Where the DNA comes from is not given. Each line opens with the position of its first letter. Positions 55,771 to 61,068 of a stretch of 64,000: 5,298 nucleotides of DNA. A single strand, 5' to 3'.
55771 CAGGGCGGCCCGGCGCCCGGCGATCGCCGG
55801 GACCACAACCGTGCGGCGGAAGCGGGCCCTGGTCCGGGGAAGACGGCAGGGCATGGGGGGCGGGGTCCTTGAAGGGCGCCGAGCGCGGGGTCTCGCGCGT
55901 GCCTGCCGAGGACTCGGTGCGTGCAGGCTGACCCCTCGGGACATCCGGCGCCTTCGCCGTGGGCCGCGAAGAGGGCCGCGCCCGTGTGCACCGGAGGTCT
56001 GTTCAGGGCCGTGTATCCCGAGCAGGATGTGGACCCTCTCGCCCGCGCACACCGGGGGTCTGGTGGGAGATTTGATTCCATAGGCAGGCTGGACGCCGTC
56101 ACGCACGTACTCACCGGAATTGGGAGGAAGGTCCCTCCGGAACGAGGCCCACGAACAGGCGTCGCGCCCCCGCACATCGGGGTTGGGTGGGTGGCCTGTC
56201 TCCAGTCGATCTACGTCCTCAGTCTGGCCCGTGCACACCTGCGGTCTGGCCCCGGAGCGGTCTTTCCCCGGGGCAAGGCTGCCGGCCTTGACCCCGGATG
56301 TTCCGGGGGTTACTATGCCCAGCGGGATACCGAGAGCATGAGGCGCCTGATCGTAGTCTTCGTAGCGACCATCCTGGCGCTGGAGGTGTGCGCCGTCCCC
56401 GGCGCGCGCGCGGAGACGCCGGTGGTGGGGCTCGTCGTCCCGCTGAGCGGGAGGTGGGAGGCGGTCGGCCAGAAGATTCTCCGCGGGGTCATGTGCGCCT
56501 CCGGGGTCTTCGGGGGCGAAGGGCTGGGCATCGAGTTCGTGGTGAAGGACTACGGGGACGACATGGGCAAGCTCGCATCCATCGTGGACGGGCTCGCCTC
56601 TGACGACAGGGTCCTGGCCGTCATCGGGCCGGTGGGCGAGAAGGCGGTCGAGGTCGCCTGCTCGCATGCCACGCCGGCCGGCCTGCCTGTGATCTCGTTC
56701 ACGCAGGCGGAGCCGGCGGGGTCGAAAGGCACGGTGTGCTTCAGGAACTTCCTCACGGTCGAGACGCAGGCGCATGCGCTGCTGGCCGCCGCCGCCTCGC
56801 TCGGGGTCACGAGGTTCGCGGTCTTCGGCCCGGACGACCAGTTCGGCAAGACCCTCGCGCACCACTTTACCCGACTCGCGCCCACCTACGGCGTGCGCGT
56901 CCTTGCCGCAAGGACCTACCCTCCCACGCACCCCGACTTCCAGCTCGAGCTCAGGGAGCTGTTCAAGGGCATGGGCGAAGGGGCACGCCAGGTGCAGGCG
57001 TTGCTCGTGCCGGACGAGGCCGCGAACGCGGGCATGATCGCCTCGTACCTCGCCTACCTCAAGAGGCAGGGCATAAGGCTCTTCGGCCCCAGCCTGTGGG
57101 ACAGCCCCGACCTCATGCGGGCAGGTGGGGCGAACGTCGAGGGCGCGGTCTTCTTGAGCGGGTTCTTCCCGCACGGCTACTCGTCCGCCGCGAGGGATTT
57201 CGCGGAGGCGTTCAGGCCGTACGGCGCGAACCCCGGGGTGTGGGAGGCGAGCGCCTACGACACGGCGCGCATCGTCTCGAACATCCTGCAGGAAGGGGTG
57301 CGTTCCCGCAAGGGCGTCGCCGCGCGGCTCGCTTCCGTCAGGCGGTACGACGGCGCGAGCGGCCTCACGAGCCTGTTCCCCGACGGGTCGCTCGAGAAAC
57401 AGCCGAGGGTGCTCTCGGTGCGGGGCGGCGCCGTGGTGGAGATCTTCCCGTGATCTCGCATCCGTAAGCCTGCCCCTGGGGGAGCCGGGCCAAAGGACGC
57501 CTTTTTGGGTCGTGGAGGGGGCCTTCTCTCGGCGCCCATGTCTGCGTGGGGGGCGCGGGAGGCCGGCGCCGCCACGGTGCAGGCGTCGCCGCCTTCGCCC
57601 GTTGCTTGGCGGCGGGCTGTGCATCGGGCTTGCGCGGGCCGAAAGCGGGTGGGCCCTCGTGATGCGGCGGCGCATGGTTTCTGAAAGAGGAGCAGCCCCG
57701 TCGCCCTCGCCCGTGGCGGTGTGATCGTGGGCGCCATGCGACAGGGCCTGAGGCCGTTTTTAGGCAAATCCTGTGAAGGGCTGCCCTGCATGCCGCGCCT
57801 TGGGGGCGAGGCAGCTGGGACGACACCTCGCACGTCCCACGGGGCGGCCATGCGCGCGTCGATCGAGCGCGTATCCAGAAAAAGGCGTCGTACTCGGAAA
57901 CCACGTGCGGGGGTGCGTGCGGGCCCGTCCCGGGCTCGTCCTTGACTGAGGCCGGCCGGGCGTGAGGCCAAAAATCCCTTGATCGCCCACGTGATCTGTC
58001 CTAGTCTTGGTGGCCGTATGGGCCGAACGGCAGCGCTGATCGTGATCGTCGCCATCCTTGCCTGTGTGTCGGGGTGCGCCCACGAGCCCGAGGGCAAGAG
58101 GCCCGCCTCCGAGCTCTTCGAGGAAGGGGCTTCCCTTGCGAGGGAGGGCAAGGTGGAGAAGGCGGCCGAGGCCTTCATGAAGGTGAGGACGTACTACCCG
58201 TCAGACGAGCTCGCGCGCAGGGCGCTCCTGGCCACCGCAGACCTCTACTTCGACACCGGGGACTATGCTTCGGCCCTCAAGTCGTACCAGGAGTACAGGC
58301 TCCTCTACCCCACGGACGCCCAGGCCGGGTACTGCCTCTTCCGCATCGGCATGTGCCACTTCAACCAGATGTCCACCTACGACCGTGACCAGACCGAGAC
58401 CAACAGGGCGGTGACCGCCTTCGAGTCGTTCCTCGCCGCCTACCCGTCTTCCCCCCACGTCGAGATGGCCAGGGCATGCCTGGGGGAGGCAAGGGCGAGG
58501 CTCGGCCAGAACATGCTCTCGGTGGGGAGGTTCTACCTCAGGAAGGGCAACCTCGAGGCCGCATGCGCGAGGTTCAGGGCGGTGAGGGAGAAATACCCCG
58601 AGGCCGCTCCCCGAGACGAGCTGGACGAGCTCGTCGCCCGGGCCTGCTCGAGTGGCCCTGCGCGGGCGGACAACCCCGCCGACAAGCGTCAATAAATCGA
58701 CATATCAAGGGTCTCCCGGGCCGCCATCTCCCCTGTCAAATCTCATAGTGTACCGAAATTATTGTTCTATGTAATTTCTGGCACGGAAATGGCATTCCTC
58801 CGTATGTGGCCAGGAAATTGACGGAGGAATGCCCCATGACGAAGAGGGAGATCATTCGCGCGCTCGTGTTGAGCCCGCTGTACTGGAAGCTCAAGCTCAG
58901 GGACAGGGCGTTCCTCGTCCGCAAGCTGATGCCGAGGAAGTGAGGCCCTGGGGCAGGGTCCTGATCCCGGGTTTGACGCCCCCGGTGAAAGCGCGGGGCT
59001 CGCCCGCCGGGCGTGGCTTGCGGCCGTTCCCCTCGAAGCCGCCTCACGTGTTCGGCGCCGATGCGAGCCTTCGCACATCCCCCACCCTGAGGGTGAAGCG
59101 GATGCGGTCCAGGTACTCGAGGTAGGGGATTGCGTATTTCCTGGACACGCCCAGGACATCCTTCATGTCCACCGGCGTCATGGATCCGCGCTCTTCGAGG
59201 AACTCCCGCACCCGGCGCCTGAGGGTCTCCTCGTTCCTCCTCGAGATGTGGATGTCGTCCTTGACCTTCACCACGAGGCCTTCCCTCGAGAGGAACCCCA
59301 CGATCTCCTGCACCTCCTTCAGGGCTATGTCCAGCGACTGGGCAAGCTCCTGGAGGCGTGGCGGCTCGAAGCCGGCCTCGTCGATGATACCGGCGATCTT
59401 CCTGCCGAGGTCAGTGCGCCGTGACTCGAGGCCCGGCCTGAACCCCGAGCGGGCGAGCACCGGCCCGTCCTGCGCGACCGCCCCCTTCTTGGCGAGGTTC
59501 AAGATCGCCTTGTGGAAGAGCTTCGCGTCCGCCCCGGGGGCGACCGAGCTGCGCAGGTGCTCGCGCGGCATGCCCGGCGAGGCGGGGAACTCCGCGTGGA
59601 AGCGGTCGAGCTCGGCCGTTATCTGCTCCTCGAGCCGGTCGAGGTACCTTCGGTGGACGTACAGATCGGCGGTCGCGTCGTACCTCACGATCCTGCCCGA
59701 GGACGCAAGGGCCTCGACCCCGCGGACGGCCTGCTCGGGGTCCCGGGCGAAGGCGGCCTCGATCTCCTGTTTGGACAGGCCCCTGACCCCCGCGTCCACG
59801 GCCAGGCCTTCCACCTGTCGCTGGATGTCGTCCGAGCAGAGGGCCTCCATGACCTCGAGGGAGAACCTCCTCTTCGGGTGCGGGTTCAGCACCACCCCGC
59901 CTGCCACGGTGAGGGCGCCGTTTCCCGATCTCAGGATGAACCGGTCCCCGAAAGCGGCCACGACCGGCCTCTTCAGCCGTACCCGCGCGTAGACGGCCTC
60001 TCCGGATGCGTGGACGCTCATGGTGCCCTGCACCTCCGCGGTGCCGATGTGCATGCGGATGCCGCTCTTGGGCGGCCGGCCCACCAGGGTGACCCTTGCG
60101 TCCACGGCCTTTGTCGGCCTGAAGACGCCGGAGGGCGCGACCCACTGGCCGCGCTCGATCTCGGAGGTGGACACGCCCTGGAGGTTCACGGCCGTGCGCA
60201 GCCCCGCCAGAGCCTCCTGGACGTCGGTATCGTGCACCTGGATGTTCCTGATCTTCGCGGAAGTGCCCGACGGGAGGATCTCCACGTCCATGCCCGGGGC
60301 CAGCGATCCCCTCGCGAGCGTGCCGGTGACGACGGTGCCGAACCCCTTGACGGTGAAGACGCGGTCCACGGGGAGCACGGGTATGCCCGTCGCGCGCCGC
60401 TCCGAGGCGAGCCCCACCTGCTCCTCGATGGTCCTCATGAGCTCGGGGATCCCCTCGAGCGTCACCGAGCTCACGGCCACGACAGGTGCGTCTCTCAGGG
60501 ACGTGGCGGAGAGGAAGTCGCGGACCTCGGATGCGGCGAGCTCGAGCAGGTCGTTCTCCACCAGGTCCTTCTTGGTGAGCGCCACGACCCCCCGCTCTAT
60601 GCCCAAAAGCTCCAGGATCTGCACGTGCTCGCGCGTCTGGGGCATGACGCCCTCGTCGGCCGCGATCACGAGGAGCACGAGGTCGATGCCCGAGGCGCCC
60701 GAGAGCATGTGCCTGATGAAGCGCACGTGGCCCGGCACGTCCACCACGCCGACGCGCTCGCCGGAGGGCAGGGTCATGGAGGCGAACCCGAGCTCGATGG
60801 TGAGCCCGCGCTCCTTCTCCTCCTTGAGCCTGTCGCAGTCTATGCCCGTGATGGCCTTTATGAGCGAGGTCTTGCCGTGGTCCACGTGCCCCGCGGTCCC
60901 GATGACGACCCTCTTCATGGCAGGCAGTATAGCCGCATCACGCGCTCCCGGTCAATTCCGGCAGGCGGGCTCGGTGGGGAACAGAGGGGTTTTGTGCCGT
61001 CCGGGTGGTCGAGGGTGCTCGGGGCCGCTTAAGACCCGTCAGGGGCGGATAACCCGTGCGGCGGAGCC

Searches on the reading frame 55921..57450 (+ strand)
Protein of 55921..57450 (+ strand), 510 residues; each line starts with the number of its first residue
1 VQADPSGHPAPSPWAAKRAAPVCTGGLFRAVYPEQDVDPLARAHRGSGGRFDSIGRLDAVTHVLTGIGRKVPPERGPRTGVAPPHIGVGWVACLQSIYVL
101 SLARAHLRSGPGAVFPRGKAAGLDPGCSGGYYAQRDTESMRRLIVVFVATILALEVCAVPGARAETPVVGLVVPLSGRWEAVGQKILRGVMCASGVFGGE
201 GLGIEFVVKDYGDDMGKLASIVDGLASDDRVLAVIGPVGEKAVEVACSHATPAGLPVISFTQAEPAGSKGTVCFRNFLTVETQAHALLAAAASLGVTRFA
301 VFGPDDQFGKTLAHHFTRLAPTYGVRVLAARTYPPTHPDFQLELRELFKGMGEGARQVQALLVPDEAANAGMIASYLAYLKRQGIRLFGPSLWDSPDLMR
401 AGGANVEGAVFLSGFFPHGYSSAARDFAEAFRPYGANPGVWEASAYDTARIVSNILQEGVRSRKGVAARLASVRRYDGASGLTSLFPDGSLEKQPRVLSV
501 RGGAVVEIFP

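Call 57: search_protein_families(library=pfam, proteins=[window:55921-57450:+], max_evalue=0.00001)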
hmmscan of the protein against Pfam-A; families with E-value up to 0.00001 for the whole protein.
window:55921-57450:+ (510 aa): 2 families
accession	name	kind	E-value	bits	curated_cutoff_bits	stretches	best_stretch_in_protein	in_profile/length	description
PF13458.12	Peripla_BP_6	-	1.2e-35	124.2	31.7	1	169-501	4-339/343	Periplasmic binding protein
PF01094.35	ANF_receptor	-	1.4e-08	34.7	25.4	1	226-359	47-182/353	Receptor family ligand binding region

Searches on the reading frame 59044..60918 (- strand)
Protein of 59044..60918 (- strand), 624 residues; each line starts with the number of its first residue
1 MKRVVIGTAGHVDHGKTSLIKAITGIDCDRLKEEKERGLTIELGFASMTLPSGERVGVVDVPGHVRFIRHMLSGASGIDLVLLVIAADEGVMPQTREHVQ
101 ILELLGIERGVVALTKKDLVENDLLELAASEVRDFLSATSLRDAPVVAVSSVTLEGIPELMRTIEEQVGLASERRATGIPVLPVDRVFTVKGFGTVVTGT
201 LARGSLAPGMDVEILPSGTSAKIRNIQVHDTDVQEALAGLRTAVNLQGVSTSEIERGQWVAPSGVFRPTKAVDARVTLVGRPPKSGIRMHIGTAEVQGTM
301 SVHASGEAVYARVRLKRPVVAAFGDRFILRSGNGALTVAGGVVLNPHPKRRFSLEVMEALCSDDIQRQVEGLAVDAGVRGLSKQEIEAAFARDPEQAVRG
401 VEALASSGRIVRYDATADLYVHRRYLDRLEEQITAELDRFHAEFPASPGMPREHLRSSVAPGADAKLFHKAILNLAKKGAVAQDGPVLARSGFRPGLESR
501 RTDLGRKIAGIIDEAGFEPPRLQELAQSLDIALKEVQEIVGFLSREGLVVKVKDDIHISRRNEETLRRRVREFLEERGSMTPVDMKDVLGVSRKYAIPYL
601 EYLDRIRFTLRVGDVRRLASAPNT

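Call 57: search_protein_families(library=pfam, proteins=[window:59044-60918:-], max_evalue=0.00001)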
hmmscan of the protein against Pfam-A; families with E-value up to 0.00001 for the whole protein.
window:59044-60918:- (624 aa): 6 families
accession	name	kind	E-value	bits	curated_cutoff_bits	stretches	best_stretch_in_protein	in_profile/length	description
PF00009.33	GTP_EFTU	-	5e-35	121.2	26.5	1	4-166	4-184/188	Elongation factor Tu GTP binding domain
PF09107.17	SelB-wing_3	-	4.5e-19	68.2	23.2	1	573-618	2-47/47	Elongation factor SelB, winged helix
PF09106.17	SelB-wing_2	-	1.1e-15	57.9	22.3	1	435-488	2-55/57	Elongation factor SelB, winged helix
PF03144.31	GTP_EFTU_D2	-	6.2e-11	43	30.3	1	194-260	1-72/73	Elongation factor Tu domain 2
PF25461.1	Beta-barrel_SelB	-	2.2e-09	37.9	27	1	287-349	20-79/80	Selenocysteine-specific elongation factor, beta-barrel domain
PF01926.29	MMR_HSR1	-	8.7e-07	29.5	21.9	1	6-103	2-101/113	50S ribosome-binding GTPase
